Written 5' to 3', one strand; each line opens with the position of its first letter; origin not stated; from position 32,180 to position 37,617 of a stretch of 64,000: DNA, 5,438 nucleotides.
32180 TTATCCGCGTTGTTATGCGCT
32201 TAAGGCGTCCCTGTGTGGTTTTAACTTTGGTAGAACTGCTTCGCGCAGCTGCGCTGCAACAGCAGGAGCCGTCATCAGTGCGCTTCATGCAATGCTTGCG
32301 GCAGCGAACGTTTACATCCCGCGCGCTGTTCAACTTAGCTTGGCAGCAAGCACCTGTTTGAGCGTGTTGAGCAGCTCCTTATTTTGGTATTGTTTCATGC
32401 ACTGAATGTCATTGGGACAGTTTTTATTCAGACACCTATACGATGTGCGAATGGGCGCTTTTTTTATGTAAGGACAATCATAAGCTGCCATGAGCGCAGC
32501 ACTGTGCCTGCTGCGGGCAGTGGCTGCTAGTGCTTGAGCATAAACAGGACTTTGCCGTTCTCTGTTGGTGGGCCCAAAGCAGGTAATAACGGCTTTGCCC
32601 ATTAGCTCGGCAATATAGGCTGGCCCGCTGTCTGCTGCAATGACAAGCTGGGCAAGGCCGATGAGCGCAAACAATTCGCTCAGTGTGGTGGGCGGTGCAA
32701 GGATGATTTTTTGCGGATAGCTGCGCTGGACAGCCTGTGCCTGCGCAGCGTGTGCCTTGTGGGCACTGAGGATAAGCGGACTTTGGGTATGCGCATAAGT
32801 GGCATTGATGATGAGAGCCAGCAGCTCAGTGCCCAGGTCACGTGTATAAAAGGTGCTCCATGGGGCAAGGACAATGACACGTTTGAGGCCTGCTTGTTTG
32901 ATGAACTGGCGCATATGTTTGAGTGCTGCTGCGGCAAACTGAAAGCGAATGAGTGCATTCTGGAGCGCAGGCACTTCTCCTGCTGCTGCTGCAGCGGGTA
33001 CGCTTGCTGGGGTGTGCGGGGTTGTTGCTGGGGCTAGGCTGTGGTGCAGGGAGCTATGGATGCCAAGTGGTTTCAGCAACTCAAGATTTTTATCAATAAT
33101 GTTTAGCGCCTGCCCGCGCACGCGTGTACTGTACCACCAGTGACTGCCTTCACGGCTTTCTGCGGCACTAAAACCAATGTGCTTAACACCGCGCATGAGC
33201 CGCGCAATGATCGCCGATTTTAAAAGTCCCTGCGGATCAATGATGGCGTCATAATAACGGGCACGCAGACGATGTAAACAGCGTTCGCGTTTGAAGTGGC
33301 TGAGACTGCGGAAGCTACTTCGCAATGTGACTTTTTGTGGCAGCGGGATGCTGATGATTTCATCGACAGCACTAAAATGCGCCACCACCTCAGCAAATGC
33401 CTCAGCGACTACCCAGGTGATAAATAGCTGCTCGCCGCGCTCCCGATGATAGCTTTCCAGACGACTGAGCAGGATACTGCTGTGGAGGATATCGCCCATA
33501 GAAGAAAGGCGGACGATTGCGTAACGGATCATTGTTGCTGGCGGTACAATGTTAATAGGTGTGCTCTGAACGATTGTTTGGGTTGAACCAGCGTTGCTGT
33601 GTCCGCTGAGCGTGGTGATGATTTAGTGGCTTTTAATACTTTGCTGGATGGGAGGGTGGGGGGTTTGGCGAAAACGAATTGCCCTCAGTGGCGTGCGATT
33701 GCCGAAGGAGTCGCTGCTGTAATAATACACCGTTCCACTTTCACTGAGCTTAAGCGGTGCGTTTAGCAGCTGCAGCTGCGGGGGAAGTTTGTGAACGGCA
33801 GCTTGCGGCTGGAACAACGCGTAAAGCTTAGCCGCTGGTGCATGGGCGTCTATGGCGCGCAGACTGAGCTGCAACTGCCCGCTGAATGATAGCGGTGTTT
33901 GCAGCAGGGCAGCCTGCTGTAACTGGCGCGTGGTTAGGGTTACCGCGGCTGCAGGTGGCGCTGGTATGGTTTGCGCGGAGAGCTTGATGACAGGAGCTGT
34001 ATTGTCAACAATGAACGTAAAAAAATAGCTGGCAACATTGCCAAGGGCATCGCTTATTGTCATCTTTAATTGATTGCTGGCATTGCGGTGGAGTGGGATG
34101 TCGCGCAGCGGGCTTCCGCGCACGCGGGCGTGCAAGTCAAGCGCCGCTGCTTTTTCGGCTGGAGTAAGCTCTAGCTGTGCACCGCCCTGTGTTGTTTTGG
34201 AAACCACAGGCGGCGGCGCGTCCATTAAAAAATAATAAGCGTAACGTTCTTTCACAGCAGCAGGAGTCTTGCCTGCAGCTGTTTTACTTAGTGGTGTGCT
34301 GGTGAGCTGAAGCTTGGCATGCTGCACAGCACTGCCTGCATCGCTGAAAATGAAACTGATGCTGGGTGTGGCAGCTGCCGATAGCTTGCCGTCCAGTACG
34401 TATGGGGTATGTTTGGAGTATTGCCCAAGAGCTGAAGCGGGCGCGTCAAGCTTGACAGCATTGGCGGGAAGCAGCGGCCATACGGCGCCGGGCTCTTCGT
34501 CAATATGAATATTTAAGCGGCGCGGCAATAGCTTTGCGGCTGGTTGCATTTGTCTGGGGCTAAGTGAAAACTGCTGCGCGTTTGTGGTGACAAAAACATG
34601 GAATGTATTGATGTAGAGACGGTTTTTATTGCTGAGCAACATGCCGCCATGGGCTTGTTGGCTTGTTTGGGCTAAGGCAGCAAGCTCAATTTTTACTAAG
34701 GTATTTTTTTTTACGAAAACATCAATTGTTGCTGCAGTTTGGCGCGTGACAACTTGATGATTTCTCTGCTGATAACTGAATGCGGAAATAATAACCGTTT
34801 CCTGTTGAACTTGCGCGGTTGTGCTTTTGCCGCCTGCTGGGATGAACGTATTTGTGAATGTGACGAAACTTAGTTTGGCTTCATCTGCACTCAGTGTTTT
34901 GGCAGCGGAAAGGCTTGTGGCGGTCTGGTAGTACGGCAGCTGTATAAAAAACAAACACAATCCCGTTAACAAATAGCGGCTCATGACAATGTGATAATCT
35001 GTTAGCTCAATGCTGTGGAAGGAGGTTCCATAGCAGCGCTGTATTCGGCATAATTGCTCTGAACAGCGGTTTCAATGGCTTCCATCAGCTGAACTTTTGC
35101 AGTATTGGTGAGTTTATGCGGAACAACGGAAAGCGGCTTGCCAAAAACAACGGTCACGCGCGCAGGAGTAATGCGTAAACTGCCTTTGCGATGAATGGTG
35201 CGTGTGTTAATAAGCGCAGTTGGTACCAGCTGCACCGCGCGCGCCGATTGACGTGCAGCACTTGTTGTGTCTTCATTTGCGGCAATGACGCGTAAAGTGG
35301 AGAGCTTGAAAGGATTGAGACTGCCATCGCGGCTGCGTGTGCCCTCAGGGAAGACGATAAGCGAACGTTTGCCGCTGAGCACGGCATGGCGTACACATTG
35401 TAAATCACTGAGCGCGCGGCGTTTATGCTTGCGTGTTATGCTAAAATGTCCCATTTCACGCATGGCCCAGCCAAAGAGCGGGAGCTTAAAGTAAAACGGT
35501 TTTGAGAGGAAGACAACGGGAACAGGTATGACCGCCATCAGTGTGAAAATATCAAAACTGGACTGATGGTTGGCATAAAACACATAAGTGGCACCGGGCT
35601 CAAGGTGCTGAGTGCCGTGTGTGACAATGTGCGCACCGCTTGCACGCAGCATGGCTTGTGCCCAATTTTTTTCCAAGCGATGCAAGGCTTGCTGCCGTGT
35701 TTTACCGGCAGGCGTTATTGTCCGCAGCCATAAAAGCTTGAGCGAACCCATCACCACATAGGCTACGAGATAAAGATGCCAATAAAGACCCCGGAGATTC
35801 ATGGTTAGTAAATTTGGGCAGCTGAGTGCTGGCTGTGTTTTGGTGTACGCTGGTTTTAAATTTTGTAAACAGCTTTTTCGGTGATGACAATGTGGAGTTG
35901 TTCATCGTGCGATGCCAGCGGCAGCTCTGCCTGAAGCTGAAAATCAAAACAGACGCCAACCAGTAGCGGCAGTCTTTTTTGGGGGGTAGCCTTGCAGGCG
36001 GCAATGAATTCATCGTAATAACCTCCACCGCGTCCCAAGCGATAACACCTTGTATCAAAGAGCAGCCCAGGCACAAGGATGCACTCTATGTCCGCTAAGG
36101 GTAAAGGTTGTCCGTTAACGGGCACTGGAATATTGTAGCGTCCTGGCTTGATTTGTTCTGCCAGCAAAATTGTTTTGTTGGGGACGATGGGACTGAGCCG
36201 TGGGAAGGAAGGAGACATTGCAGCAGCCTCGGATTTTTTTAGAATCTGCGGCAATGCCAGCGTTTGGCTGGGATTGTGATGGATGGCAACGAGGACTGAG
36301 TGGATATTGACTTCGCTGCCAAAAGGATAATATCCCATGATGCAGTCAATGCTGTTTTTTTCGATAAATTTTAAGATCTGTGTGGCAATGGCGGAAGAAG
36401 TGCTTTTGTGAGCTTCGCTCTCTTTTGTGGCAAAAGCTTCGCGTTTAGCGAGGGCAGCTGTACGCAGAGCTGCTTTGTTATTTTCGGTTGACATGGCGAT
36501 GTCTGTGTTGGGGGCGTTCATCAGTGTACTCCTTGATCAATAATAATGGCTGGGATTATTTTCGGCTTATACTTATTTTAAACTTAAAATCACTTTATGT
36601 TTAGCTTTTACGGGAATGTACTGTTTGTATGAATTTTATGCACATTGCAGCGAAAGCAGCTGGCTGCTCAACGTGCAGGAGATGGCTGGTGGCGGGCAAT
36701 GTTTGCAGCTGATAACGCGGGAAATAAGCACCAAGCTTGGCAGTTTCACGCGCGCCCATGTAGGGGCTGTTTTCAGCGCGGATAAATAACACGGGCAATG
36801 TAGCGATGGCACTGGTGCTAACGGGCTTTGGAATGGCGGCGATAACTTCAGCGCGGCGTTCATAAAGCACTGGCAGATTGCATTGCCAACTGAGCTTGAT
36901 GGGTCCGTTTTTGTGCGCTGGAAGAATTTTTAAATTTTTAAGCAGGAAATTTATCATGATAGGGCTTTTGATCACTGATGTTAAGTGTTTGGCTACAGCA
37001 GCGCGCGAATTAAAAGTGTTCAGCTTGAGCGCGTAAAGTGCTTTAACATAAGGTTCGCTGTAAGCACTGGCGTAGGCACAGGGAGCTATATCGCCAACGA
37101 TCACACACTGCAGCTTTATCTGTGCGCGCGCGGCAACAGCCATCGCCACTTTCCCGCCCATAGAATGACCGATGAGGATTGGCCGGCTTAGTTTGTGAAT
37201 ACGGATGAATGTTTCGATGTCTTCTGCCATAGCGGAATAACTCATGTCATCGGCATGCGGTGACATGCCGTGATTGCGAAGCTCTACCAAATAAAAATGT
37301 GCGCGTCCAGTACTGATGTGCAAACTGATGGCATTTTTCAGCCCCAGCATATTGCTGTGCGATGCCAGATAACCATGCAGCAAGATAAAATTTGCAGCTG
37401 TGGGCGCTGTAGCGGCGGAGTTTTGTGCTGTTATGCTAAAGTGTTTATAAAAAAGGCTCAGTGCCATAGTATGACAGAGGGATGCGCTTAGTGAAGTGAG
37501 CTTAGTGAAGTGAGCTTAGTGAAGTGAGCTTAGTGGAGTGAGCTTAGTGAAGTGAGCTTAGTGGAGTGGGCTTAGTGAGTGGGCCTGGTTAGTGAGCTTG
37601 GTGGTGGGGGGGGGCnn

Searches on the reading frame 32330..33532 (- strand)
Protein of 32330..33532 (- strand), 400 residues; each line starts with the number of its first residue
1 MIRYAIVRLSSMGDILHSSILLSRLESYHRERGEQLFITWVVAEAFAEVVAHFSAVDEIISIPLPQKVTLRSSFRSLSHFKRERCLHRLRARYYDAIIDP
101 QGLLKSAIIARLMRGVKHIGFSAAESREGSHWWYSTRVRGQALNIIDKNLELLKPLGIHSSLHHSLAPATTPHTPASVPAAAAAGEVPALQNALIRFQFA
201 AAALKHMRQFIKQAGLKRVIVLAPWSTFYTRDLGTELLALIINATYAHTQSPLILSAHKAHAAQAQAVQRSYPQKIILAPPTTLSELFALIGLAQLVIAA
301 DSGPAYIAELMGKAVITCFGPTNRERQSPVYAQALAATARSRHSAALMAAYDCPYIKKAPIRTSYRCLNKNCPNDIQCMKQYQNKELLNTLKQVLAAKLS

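Call 34: search_protein_families(library=padloc, proteins=[window:32330-33532:-], max_evalue=0.00001)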
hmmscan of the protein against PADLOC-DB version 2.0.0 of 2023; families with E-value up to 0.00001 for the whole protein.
window:32330-33532:- (400 aa): 0 families

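Call 35: search_protein_families(library=pfam, proteins=[window:32330-33532:-], max_evalue=0.00001)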
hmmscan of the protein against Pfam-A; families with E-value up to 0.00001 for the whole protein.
window:32330-33532:- (400 aa): 1 family
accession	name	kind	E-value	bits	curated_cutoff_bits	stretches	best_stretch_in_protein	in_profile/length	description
PF01075.23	Glyco_transf_9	-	1.2e-24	87.5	22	1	84-339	3-229/247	Glycosyltransferase family 9 (heptosyltransferase)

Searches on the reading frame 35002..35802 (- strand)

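Call 34: search_protein_families(library=padloc, proteins=[window:35002-35802:-], max_evalue=0.00001)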
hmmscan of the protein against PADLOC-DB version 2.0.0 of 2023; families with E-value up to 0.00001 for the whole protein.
window:35002-35802:- (266 aa): 0 families

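Call 35: search_protein_families(library=pfam, proteins=[window:35002-35802:-], max_evalue=0.00001)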
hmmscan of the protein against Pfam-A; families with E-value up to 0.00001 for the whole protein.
window:35002-35802:- (266 aa): 1 family
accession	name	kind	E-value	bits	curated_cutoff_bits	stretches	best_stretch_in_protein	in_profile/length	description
PF01553.26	Acyltransferase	-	4.3e-24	85.3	23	1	59-174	2-120/132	Acyltransferase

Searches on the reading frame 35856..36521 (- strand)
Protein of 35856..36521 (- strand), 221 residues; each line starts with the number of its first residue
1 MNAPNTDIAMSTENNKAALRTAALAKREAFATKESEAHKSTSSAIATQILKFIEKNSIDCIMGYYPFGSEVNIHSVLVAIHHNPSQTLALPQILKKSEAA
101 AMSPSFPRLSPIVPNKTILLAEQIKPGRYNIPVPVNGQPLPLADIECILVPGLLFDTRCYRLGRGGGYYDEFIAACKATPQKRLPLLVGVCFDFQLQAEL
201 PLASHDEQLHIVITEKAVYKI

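Call 34: search_protein_families(library=padloc, proteins=[window:35856-36521:-], max_evalue=0.00001)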
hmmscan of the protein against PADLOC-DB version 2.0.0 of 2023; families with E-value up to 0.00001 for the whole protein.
window:35856-36521:- (221 aa): 0 families

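Call 35: search_protein_families(library=pfam, proteins=[window:35856-36521:-], max_evalue=0.00001)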
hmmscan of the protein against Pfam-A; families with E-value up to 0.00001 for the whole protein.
window:35856-36521:- (221 aa): 1 family
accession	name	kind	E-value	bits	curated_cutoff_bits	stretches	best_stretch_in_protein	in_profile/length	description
PF01812.26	5-FTHF_cyc-lig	-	3.6e-28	99.2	27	1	16-215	1-186/186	5-formyltetrahydrofolate cyclo-ligase family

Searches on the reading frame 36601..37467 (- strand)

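Call 34: search_protein_families(library=padloc, proteins=[window:36601-37467:-], max_evalue=0.00001)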
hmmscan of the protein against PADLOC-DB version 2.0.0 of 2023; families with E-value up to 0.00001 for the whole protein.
window:36601-37467:- (288 aa): 0 families

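Call 35: search_protein_families(library=pfam, proteins=[window:36601-37467:-], max_evalue=0.00001)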
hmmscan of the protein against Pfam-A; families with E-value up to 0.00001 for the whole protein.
window:36601-37467:- (288 aa): 4 families
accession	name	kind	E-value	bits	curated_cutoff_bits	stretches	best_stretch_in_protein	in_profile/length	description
PF00561.26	Abhydrolase_1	-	9.5e-20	71.7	25.8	1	27-268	3-244/245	alpha/beta hydrolase fold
PF12697.13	Abhydrolase_6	-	1e-17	66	26.3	1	28-274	2-216/217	Alpha/beta hydrolase family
PF12146.15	Hydrolase_4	-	1.3e-09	38.1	27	1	25-268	5-238/239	Serine aminopeptidase, S33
PF07819.20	PGAP1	-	4.9e-06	26.9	24.3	1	95-154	92-153/233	PGAP1-like alpha/beta domain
